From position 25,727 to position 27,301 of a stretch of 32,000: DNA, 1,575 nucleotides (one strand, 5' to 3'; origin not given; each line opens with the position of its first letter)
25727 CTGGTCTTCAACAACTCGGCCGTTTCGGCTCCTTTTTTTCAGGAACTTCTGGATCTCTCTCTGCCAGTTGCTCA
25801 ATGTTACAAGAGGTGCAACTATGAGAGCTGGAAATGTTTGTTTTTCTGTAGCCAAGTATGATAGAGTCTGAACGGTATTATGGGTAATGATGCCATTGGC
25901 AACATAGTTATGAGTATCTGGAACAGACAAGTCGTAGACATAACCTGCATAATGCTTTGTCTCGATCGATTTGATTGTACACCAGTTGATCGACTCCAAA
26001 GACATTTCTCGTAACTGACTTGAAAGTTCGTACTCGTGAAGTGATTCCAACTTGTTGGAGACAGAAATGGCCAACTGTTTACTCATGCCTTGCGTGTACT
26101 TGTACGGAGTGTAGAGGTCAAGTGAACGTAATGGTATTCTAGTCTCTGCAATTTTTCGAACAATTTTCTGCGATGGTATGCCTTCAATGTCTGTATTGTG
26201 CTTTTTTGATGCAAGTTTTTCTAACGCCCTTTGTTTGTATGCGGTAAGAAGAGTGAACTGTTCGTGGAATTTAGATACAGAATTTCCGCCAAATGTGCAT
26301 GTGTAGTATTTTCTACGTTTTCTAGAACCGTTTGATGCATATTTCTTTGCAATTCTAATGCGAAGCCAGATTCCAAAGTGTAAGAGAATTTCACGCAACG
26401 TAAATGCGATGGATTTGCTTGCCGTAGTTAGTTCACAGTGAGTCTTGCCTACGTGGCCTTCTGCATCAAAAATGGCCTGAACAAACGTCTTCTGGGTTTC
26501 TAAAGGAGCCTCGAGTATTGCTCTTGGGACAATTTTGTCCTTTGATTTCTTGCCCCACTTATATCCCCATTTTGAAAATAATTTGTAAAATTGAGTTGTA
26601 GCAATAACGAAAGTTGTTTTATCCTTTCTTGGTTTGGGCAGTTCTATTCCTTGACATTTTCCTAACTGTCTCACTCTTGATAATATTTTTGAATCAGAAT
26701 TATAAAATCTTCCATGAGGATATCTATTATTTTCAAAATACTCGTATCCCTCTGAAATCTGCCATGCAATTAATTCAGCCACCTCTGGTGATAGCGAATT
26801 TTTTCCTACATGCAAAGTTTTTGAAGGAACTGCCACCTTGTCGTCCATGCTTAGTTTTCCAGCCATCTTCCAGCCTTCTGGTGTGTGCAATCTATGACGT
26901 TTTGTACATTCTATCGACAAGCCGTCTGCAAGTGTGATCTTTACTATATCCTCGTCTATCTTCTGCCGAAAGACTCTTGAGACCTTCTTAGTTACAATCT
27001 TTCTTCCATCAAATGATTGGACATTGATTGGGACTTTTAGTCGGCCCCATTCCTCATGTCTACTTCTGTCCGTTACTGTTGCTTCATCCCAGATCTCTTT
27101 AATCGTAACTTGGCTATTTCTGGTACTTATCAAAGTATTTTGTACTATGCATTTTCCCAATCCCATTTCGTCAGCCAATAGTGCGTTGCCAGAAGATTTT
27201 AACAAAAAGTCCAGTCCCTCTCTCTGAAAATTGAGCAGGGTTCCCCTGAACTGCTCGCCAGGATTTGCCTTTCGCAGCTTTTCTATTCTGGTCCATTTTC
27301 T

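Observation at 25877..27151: Apparently intact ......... intein splitting the P-loop (motif I) of an SNF2-family helicase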

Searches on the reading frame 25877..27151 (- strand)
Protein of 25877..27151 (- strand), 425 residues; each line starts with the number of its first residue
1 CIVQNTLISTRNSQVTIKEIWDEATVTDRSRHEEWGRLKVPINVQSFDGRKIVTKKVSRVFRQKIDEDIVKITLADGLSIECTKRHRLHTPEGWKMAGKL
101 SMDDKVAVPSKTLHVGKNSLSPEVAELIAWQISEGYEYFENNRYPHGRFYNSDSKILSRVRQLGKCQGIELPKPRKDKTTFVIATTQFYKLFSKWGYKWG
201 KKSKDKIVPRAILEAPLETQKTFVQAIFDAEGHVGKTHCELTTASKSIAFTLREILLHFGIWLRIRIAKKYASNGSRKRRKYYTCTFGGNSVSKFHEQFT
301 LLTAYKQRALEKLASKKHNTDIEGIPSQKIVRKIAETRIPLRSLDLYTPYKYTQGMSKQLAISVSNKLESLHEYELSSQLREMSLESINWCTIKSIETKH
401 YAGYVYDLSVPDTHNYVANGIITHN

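Call 4: search_protein_families(library=pfam, proteins=[window:25877-27151:-], max_evalue=1)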
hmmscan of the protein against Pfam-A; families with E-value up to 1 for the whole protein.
window:25877-27151:- (425 aa): 2 families
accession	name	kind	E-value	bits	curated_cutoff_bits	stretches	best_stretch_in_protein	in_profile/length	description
PF14890.11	Intein_splicing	-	3e-25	89.3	35.8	1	11-425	6-155/155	Intein splicing domain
PF14528.11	LAGLIDADG_3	-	1.5e-08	35.2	22.5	1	220-298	3-80/82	LAGLIDADG-like domain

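Call 7: search_protein_families(library=ncbifam, proteins=[window:25877-27151:-], max_evalue=0.01)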
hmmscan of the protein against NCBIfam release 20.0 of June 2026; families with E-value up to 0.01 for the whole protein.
window:25877-27151:- (425 aa): 17 families
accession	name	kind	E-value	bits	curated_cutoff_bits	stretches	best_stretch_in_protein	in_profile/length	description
NF005852.0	PRK07773.1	equivalog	2.6e-29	102.1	780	1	41-425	424-826/886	replicative DNA helicase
NF011418.0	PRK14845.1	equivalog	6.5e-26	90.4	756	2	6-325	30-323/1049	translation initiation factor IF-2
NF045703.1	rSAM_Tes_intein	exception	1.4e-15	56.3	1700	1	118-319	365-563/1040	tetraether lipid synthase Tes, intein-containing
NF006207.0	PRK08332.1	equivalog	1.5e-15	55.6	2400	1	67-273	946-1150/1684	vitamin B12-dependent ribonucleotide reductase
NF003157.0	PRK04132.1-2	equivalog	4.1e-14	51.5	1103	1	51-330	96-373/864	replication factor C small subunit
NF011491.0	PRK14898.1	equivalog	8e-13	47.3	783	1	151-425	267-543/860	DNA-directed RNA polymerase subunit A''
NF011287.0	PRK14698.1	equivalog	7.6e-11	40.7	1238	1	1-270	241-536/1017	V-type ATP synthase subunit A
TIGR01445.1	intein_Nterm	domain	2.1e-10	41.5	24.5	1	1-89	1-82/83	intein N-terminal splicing region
TIGR01443.1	intein_Cterm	domain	5e-10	39.3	15.6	1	404-425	1-23/24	intein C-terminal splicing region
NF038162.1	RtcB_rel_intein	exception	9.4e-10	37.1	1150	2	40-108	121-189/961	intein-containing RtcB family protein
NF007072.0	PRK09519.1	equivalog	4.8e-08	31.8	1024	1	35-266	275-513/790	intein-containing recombinase RecA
NF038098.1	GyrA_w_intein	exception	6.5e-08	30.9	1850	1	41-425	150-537/1232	intein-containing DNA gyrase subunit A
NF003159.0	PRK04132.1-4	equivalog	1.3e-07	30.1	999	1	55-325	110-355/852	replication factor C small subunit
NF011303.0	PRK14715.1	equivalog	6.3e-07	26.8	1585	1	126-293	1122-1289/1627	DNA-directed DNA polymerase II large subunit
NF011302.0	PRK14714.1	equivalog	2.1e-05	22.3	1791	1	12-108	951-1052/1350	DNA-directed DNA polymerase II large subunit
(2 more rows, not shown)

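Call 8: search_solved_structures(query=window:25877-27151:-, max_evalue=0.01, show_alignments=2)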
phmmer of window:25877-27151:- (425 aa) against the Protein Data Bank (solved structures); distinct sequences matched with E-value up to 0.01: 23.
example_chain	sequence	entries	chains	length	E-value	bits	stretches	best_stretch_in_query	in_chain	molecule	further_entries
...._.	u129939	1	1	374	3.9e-13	52.5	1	4-270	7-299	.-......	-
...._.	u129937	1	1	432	6.7e-13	51.7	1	4-270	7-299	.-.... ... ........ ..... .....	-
1mi8_A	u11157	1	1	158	2.7e-11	46.4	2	50-126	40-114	DnaB intein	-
7qst_A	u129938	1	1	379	3.7e-10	42.7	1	5-279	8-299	V-type ATP synthase subunit A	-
6frg_A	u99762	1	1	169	4e-08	35.9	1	50-127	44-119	Replicative DNA helicase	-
6frh_A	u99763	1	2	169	4e-08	35.9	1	50-127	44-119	Replicative DNA helicase,Replicative DNA helicase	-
6fre_A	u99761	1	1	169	9.8e-07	31.4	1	50-127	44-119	Replicative DNA helicase,Replicative DNA helicase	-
2imz_A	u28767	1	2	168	1.5e-06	30.8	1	35-123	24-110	Endonuclease PI-MtuI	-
2cw7_A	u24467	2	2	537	2.9e-06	29.8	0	392-419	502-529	Endonuclease PI-PkoII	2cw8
3igd_A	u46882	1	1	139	9.9e-06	28.1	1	20-110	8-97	Endonuclease PI-MtuI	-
3ifj_A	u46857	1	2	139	1.2e-05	27.9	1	35-110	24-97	Endonuclease PI-MtuI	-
2lqm_A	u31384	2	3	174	1.4e-05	27.6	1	384-425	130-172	Pho radA intein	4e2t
4e2u_A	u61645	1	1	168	3.2e-05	26.4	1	391-425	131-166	Pho radA intein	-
2in9_A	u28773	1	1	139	3.7e-05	26.2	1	35-109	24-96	Endonuclease PI-MtuI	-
2in0_A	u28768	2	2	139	5e-05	25.8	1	35-109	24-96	Endonuclease PI-MtuI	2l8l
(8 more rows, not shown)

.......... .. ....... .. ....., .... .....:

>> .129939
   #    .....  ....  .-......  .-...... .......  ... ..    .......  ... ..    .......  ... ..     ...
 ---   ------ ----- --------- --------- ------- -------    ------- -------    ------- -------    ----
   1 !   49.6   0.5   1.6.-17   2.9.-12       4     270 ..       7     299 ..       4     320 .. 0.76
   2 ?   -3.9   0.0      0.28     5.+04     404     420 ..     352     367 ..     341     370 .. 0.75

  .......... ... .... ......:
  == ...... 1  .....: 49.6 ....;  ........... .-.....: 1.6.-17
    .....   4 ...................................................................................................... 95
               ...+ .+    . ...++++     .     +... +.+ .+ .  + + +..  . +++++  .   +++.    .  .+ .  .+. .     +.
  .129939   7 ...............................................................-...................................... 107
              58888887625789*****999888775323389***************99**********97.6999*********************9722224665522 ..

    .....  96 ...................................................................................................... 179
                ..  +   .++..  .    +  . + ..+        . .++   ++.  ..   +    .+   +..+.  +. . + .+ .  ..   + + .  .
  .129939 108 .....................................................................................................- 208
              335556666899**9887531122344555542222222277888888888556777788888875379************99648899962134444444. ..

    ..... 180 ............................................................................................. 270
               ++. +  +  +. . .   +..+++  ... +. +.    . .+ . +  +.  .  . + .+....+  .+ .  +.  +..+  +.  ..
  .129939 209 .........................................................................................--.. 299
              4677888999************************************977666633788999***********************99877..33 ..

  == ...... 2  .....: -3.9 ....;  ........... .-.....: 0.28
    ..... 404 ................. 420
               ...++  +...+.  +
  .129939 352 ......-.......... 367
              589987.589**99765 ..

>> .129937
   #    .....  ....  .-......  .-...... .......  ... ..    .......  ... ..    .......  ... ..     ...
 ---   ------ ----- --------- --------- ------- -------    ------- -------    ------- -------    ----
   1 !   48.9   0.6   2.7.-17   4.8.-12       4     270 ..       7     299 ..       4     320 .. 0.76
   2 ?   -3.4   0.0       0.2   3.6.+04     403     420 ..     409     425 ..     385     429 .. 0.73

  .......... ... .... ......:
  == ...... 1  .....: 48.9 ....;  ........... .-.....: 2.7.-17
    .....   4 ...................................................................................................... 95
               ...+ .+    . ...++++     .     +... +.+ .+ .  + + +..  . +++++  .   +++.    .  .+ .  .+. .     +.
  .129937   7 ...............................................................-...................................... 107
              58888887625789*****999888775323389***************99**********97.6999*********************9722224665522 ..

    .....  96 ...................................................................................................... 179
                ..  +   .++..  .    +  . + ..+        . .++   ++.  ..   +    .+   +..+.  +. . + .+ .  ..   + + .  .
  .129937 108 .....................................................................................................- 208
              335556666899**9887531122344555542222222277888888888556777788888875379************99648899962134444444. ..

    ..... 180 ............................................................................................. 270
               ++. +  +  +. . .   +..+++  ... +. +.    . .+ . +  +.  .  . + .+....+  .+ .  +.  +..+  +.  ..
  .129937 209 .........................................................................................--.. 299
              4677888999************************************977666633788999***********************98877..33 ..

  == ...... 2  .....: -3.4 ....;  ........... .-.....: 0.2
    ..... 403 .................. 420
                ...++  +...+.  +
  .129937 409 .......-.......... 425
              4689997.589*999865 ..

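Call 14: find_homologous_proteins(query=window:25877-27151:-, max_evalue=0.00001)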
Query window:25877-27151:- (425 aa): 20 proteins with E <= 0.00001 among 3098 candidates.
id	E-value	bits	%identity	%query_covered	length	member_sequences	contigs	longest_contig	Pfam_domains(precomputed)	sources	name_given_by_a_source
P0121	4.4e-195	667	79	85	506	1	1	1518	PF00176.30,PF14528.12,PF14890.12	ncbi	ncbi:MAG: SNF2-related protein, partial [Nitrosotalea sp.]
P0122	2.4e-168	579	59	100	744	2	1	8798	PF00176.30,PF14528.12,PF14890.12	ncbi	ncbi:MAG TPA: SNF2-related protein, partial [Candidatus Nitrosotenuis sp.]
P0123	6.9e-159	547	69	81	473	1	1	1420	PF14528.12,PF14890.12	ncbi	ncbi:MAG: LAGLIDADG family homing endonuclease, partial [Nitrosotalea sp.]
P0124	7.3e-119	416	69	62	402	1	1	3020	PF14890.12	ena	-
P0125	9.5e-104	366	63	60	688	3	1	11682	PF00176.30,PF14528.12,PF00271.38,PF14890.12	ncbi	ncbi:MAG: SNF2-related protein, partial [Candidatus Nitrosotenuis sp.]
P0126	6.0e-88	314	64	32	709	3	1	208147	PF00176.30,PF00271.38,PF14890.12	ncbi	ncbi:MAG: SNF2-related protein [Nitrosotalea sp.]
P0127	2.4e-79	285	59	34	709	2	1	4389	PF00176.30,PF00271.38,PF14890.12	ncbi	ncbi:MAG: SNF2-related protein [Nitrosotalea sp.]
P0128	7.2e-77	277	60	30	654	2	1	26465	PF00176.30,PF00271.38,PF14890.12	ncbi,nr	ncbi:MAG: ATP-dependent helicase [Thaumarchaeota archaeon]|nr:ATP-dependent helicase [Nitrososphaero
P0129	1.2e-76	277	56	30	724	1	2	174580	PF00176.30,PF00271.38,PF14890.12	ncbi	ncbi:MAG: SNF2-related protein [Nitrosotalea sp.]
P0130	4.2e-75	271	56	30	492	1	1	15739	PF00176.30,PF14890.12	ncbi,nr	ncbi:MAG: SNF2-related protein, partial [Candidatus Nitrosotalea sp.]|nr:SNF2-related protein [Candi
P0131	1.7e-67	246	49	37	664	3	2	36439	PF00176.30,PF00271.38,PF14890.12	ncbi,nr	ncbi:MAG: hypothetical protein KGH81_02885 [Thaumarchaeota archaeon]|nr:hypothetical protein [Nitros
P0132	3.6e-67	245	60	29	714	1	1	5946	PF00176.30,PF00271.38,PF14890.12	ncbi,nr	ncbi:MAG: hypothetical protein KGH76_06115 [Thaumarchaeota archaeon]|nr:hypothetical protein [Nitros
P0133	1.3e-66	244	60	27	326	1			PF14890.12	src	-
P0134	2.6e-39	154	59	28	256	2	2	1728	PF14890.12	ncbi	ncbi:MAG: hypothetical protein ACREA5_05530, partial [Nitrosotalea sp.]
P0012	2.4e-38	150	47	27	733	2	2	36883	PF00176.30,PF00271.38,PF14890.12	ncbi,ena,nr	ncbi:MAG: hypothetical protein KGI11_06975 [Thaumarchaeota archaeon]|nr:hypothetical protein [Nitros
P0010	1.6e-37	148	49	27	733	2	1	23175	PF00176.30,PF00271.38,PF14890.12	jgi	jgi:SNF2 family DNA or RNA helicase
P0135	1.8e-10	59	28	62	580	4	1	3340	PF06745.20,PF14528.12,PF00154.28,PF27531.1,PF14890.12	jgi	-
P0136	2.1e-10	58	62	12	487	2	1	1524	PF00176.30,PF00271.38,PF04851.22,PF14890.12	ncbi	ncbi:MAG: SNF2-related protein, partial [Candidatus Nitrosotenuis sp.]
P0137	5.1e-10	57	24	100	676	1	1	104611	PF14528.12,PF00488.28,PF27441.1,PF14890.12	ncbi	ncbi:MAG: LAGLIDADG family homing endonuclease [Anaerolineae bacterium]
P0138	4.7e-8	51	33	28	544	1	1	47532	PF01844.30,PF05766.19,PF02511.21,PF14890.12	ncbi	-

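Call 39: predict_structure(alignment_id=A2)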
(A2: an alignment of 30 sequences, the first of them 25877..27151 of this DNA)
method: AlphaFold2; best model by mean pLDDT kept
length: 425 residues; sequences in the alignment: 30
mean_pLDDT: 80.8   pTM: 0.79
mean pLDDT of the five models: 80.8, 77.6, 74.8, 71.4, 70.1
residues with pLDDT >= 90: 176; 70-90: 160; 50-70: 55; < 50: 34
segments of 3 or more residues with pLDDT < 50: 342-360, 376-378
pLDDT, mean of each block of 10 residues (from residue 1): 81 83 92 90 79 83 92 83 86 86 82 83 97 93 92 90 96 88 94 95 93 94 95 89 92 89 84 79 85 91 92 78 51 51 41 43 51 51 60 90 86 56 56
secondary structure, 60 per line:
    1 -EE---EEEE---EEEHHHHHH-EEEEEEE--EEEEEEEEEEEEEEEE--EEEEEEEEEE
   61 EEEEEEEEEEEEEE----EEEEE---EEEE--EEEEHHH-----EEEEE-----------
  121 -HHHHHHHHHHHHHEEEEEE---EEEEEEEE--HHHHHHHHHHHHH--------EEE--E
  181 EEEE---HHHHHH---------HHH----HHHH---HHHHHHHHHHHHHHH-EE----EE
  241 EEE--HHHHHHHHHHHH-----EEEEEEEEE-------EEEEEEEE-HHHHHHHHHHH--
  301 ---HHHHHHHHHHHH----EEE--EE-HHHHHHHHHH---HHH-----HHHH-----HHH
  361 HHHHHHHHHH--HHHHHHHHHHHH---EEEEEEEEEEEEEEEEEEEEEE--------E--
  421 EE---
elements in order: E7-10 E14-16 H17-22 E24-30 E33-48 E51-74 E79-83 E87-90 E93-96 E105-109 H122-134 E135-140 E144-151 H154-166 E175-177 E180-184 H188-193 H210-213 H217-231 E239-243 H246-257 E263-271 E279-286 H288-298 H304-315 E320-322 H328-337 H349-352 H358-370 H373-384 E388-409

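Call 43: fold_search(model_id=the predicted structure, library=pdb)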
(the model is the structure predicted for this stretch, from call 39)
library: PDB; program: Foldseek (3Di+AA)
matches with E <= 10: 452; with E <= 0.001: 102
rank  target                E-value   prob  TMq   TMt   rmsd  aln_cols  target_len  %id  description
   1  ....                  2.0e-24  1.00  0.65  0.64   6.6       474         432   22  Crystal structure of homing endonuclease-associated TliVMA intein (C1A) (released 2022-03-30)
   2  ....                  1.1e-23  1.00  0.62  0.71   7.2       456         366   20  Crystal structure of homing endonuclease-associated TliVMA intein (C1A, d333-339) (released 2022-03-30)
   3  1dq3                  3.1e-20  1.00  0.63  0.60   8.1       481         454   19  CRYSTAL STRUCTURE OF AN ARCHAEAL INTEIN-ENCODED HOMING ENDONUCLEASE PI-PFUI (released 2000-07-05)
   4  7qst                  4.0e-19  1.00  0.60  0.69   5.9       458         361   17  Crystal structure of homing endonuclease-associated PhoVMA intein (C1A) (released 2022-03-30)
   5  2cw7                  3.0e-18  1.00  0.66  0.54   5.9       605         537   14  Crystal structure of intein homing endonuclease II (released 2006-04-18)
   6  1vde_B                1.6e-09  1.00  0.49  0.49   8.0       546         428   12  PI-SCEI, A HOMING ENDONUCLEASE WITH PROTEIN SPLICING ACTIVITY (released 1998-04-08)
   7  1vde_A                6.7e-09  1.00  0.49  0.49   7.9       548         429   11  PI-SCEI, A HOMING ENDONUCLEASE WITH PROTEIN SPLICING ACTIVITY (released 1998-04-08)
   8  1ef0_A                7.5e-09  1.00  0.49  0.49   7.9       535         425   11  CRYSTAL STRUCTURE OF PI-SCEI MINIPRECURSOR (released 2000-06-07)
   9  1lws_A                1.2e-08  1.00  0.46  0.46   9.8       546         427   12  Crystal structure of the intein homing endonuclease PI-SceI bound to its recognition sequence (released 2002-09-27)
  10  1um2_B                1.8e-08  1.00  0.49  0.49   7.9       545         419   10  Crystal Structure of the Vma1-Derived Endonuclease with the Ligated Extein Segment (released 2004-09-22)
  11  1dfa                  2.2e-08  1.00  0.47  0.49   8.5       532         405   12  CRYSTAL STRUCTURE OF PI-SCEI IN C2 SPACE GROUP (released 1999-12-08)
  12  4o1s_A                5.0e-08  1.00  0.23  0.56   2.5       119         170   23  Crystal structure of TvoVMA intein (released 2014-03-19)
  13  1jva_B                5.9e-08  1.00  0.48  0.47  10.4       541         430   10  CRYSTAL STRUCTURE OF THE VMA1-DERIVED ENDONUCLEASE BEARING THE N AND C EXTEIN PROPEPTIDES (released 2002-08-29)
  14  1jva_A                9.7e-08  1.00  0.49  0.49   8.4       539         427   11  CRYSTAL STRUCTURE OF THE VMA1-DERIVED ENDONUCLEASE BEARING THE N AND C EXTEIN PROPEPTIDES (released 2002-08-29)
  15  1um2_A                1.8e-07  1.00  0.47  0.48   9.9       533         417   11  Crystal Structure of the Vma1-Derived Endonuclease with the Ligated Extein Segment (released 2004-09-22)
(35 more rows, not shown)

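Call 48: search_protein_representatives(protein=window:25877-27151:-)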
Query: 425 residues. Proteins with E-value up to 0.001 (for the whole library): 4649; up to 1e-10: 915; up to 1e-30: 91. The best 150 are listed.
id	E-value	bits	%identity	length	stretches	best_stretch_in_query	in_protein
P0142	3.6e-123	428.1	48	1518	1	1-425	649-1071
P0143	4.4e-92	325.7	40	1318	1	1-425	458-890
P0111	3.9e-88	312.7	66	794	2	1-134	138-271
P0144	1.4e-77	277.9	47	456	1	3-293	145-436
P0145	1.5e-64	235.0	36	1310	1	16-425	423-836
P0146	1.0e-54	202.6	32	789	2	146-425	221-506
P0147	7.2e-53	196.5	36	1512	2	15-360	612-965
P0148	9.1e-53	196.2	36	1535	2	1-349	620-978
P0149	4.0e-52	194.1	33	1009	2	1-369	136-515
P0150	8.4e-50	186.4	35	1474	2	1-351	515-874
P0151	3.2e-49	184.5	33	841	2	1-369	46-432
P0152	2.0e-47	178.6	31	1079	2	1-418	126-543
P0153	6.0e-46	173.8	30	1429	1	1-425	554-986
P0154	1.6e-45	172.3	33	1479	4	1-337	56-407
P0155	4.2e-45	171.0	33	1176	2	41-360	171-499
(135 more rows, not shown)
